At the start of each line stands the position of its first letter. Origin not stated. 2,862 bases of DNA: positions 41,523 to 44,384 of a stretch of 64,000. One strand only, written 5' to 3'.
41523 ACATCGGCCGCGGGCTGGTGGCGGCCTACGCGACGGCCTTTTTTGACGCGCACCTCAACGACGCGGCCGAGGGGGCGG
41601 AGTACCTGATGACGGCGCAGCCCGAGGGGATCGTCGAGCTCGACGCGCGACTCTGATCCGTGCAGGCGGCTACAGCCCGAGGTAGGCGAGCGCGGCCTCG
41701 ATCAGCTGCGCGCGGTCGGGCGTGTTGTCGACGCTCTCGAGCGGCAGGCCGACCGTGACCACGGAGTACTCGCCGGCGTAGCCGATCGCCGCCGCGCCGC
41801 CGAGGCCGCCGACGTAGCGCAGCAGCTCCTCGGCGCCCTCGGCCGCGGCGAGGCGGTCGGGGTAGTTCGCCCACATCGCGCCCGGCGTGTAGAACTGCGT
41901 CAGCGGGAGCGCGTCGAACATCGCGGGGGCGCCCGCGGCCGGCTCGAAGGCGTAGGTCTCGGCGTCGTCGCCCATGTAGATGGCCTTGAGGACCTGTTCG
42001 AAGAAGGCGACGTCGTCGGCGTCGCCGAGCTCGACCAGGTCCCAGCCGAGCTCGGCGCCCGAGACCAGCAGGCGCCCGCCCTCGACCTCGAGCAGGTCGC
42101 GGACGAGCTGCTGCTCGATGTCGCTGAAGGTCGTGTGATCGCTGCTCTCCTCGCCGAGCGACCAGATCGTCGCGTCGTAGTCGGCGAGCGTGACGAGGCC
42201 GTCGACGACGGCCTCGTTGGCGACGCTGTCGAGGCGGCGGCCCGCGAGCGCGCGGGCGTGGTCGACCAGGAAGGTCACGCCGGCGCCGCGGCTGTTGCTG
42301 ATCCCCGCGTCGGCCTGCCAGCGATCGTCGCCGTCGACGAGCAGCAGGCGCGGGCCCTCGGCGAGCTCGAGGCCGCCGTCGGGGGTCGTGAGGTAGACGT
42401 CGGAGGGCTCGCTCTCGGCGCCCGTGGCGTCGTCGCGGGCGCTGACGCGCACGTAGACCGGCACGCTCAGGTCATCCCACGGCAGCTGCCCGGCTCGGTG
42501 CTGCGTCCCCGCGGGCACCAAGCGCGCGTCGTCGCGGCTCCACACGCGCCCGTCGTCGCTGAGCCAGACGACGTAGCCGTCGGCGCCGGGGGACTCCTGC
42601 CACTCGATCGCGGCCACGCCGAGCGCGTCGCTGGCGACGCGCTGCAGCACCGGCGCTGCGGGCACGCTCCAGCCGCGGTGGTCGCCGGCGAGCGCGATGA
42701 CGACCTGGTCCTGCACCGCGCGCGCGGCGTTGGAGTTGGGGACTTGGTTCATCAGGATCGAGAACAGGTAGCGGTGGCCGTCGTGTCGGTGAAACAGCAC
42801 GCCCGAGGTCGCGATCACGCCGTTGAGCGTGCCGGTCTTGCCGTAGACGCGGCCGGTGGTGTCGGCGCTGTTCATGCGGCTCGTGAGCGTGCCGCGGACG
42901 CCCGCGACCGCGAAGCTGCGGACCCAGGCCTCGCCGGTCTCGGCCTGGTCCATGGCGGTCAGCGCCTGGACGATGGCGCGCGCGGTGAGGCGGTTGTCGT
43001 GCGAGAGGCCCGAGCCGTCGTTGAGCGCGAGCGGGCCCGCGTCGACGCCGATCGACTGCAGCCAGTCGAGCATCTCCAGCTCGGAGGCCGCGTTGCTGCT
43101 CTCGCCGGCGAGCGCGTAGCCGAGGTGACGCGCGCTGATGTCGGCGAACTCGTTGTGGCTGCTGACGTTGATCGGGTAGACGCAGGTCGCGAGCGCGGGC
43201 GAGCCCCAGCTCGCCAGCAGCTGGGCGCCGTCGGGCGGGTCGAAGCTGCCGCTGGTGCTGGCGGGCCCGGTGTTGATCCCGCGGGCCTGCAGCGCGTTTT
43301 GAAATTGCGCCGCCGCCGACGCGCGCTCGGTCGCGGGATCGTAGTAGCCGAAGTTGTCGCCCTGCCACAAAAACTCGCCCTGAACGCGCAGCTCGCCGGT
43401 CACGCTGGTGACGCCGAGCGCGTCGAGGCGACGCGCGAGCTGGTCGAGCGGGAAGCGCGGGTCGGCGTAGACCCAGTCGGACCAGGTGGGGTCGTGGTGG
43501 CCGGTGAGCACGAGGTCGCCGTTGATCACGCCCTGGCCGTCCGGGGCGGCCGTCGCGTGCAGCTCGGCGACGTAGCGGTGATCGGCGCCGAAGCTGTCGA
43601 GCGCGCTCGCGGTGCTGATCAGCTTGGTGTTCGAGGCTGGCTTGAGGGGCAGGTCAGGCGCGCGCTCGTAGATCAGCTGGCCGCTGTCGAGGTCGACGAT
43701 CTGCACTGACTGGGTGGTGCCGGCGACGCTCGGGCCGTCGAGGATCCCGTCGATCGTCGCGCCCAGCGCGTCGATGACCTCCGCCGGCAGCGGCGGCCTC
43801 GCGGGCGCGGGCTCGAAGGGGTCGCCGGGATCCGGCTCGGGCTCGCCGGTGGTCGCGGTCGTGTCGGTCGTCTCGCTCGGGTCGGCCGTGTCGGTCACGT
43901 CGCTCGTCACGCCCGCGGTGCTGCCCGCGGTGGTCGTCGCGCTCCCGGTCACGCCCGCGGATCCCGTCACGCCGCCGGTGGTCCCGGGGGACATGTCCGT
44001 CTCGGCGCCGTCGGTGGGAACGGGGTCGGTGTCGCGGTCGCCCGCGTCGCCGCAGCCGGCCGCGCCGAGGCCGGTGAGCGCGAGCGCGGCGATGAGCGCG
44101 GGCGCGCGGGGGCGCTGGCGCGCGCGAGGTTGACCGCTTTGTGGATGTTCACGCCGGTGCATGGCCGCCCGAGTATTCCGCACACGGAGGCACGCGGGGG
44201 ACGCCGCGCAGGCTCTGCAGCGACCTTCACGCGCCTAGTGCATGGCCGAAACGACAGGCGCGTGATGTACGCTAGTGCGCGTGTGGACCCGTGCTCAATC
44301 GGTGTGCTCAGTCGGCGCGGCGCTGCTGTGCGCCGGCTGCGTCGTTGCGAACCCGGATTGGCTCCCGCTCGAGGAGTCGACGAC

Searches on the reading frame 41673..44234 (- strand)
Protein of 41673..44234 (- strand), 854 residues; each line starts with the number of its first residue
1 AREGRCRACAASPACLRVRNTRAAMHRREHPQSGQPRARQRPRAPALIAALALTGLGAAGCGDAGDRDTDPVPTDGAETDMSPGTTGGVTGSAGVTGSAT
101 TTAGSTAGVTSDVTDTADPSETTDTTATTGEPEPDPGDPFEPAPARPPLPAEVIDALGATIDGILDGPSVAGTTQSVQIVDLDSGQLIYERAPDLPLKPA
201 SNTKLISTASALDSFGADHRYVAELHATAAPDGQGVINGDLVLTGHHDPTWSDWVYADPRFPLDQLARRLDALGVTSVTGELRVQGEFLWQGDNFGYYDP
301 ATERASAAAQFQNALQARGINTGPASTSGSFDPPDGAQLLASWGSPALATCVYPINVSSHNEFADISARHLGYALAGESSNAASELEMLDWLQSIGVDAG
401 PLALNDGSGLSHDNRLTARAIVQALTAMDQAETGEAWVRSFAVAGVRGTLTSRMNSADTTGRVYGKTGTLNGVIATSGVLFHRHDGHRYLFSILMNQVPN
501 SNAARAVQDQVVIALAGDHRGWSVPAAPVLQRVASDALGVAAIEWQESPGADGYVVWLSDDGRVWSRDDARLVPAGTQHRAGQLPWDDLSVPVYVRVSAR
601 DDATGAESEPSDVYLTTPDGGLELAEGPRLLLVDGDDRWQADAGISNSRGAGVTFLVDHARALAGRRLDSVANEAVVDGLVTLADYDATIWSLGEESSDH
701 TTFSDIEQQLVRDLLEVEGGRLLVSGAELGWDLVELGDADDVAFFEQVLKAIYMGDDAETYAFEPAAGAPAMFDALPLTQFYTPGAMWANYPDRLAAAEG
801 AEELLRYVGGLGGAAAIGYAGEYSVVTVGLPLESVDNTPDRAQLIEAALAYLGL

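Call 64: search_protein_families(library=pfam, proteins=[window:41673-44234:-], max_evalue=0.01)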
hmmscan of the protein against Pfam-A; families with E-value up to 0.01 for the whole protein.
window:41673-44234:- (854 aa): 3 families
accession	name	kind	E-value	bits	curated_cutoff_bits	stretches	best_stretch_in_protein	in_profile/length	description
PF02113.21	Peptidase_S13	-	1e-60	206.2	22.8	2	304-513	232-439/444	D-Ala-D-Ala carboxypeptidase 3 (S13) family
PF13354.11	Beta-lactamase2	-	0.00057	19.7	22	1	407-495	130-214/214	Beta-lactamase enzyme family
PF00768.25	Peptidase_S11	-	0.0013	18.6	27.6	1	174-214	12-52/239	D-alanyl-D-alanine carboxypeptidase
